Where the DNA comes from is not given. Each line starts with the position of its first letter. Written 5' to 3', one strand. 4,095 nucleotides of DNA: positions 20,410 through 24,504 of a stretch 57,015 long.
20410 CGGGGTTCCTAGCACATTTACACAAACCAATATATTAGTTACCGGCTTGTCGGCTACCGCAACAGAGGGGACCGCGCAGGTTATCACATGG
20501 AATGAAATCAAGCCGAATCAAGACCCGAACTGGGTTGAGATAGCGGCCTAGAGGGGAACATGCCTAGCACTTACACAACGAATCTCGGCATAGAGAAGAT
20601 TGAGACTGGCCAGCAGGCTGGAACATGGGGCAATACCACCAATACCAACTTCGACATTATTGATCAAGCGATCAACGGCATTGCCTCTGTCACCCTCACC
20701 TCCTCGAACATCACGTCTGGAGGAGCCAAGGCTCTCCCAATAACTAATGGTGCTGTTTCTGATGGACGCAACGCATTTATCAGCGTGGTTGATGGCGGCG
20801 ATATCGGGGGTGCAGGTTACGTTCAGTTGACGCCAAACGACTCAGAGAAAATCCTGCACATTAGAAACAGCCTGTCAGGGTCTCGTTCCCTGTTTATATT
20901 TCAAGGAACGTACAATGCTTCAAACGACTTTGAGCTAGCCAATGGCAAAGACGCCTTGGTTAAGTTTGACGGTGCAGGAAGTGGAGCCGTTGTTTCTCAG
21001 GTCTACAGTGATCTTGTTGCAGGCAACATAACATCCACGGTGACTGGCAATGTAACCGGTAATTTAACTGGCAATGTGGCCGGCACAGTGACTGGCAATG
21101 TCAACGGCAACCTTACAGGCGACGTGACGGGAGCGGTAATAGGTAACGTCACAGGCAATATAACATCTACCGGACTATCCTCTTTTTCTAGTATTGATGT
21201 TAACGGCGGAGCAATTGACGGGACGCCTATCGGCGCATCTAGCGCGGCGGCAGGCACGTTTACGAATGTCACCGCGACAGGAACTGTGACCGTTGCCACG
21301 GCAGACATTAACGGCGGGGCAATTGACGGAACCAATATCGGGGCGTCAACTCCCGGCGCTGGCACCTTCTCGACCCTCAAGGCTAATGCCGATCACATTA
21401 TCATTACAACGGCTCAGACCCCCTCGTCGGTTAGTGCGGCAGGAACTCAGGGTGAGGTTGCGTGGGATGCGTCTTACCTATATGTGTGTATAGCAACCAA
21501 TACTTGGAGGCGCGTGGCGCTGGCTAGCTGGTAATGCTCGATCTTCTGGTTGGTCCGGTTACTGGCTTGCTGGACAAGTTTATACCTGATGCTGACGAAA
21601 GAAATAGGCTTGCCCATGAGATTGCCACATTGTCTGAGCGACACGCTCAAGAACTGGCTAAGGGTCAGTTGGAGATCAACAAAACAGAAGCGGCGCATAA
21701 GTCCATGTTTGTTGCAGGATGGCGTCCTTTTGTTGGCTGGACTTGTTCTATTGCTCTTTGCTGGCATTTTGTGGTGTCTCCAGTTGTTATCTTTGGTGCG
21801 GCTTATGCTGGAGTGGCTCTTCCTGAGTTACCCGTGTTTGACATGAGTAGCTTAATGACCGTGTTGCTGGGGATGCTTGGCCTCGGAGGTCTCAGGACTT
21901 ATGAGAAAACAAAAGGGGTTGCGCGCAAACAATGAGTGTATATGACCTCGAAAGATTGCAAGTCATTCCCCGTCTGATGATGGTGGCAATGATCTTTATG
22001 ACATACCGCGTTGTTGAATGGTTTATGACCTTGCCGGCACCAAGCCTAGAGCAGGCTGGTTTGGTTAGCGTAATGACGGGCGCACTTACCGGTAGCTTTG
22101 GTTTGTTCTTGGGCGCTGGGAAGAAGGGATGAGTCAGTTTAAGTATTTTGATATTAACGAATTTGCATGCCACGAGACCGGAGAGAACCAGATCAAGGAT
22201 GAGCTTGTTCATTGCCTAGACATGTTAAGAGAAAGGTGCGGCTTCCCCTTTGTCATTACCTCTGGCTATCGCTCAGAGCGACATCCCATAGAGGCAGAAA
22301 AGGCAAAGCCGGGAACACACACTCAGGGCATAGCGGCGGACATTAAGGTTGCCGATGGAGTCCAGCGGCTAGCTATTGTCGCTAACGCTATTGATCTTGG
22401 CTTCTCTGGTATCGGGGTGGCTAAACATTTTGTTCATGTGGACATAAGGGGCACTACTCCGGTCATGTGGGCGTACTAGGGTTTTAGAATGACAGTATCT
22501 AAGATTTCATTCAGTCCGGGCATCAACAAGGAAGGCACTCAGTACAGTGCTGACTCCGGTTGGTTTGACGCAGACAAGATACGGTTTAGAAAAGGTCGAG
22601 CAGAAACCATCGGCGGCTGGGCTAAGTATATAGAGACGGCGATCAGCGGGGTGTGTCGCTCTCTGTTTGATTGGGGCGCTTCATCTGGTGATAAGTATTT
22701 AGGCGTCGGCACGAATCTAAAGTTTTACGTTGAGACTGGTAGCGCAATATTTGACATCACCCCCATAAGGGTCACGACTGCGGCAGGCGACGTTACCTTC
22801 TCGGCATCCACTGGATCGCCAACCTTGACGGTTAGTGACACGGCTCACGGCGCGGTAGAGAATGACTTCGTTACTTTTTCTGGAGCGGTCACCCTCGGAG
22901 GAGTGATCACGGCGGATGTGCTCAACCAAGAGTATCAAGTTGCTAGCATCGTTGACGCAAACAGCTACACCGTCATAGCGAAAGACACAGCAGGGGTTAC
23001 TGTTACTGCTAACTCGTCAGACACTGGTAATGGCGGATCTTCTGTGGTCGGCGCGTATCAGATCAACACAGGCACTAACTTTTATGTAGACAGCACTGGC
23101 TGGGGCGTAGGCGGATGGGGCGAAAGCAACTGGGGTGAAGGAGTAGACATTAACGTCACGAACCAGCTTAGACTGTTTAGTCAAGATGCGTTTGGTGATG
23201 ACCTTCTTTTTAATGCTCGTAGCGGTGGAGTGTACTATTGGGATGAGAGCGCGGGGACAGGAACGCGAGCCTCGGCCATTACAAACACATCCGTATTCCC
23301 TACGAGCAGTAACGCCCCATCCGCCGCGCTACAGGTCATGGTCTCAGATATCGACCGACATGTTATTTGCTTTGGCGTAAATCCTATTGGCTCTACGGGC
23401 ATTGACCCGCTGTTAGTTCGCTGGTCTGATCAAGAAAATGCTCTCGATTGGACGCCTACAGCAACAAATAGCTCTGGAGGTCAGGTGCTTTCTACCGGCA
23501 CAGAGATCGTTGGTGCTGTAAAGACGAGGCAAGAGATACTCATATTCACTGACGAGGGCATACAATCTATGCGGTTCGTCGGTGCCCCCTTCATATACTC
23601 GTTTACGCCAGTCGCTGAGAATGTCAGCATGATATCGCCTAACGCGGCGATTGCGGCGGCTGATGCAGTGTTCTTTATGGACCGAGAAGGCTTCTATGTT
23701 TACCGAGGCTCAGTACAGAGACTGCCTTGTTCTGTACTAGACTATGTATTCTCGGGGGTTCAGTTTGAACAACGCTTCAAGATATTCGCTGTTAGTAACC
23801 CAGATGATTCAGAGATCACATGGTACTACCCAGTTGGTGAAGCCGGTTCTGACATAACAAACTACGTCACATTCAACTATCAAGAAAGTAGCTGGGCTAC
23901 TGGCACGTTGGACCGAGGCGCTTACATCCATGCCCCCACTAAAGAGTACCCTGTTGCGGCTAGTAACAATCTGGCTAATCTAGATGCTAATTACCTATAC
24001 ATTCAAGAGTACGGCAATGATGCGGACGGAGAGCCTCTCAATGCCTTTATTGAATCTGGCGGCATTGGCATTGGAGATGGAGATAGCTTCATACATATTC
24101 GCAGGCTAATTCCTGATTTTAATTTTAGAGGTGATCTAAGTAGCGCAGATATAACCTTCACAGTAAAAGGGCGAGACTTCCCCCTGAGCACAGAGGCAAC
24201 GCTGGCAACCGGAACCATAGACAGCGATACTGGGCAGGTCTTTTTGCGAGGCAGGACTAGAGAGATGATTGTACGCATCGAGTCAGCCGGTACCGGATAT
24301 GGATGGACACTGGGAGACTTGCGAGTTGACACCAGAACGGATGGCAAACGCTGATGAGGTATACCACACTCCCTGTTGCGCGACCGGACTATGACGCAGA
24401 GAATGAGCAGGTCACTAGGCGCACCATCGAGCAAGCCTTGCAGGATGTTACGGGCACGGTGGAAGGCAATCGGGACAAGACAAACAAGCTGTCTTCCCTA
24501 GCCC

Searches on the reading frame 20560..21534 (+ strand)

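Call 75: search_protein_families(library=pfam, proteins=[window:20560-21534:+], max_evalue=0.01)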
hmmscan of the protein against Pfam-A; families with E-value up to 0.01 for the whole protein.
window:20560-21534:+ (324 aa): 1 family
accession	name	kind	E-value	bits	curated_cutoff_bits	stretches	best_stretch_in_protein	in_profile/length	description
PF13441.11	Gly-zipper_YMGG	-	0.004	17.3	28.9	1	159-201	2-41/45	YMGG-like Gly-zipper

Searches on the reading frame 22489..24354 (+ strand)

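Call 50: search_protein_families(library=phrogs, proteins=[window:22489-24354:+], max_evalue=0.001)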
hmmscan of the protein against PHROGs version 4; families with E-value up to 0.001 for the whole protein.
window:22489-24354:+ (621 aa): 1 family
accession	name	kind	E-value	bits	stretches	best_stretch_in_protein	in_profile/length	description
phrog_3287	-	head and packaging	4.3e-67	228.1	1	4-621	6-524/524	virion structural protein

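Call 75: search_protein_families(library=pfam, proteins=[window:22489-24354:+], max_evalue=0.01)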
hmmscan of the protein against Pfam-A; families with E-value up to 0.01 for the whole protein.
window:22489-24354:+ (621 aa): 0 families
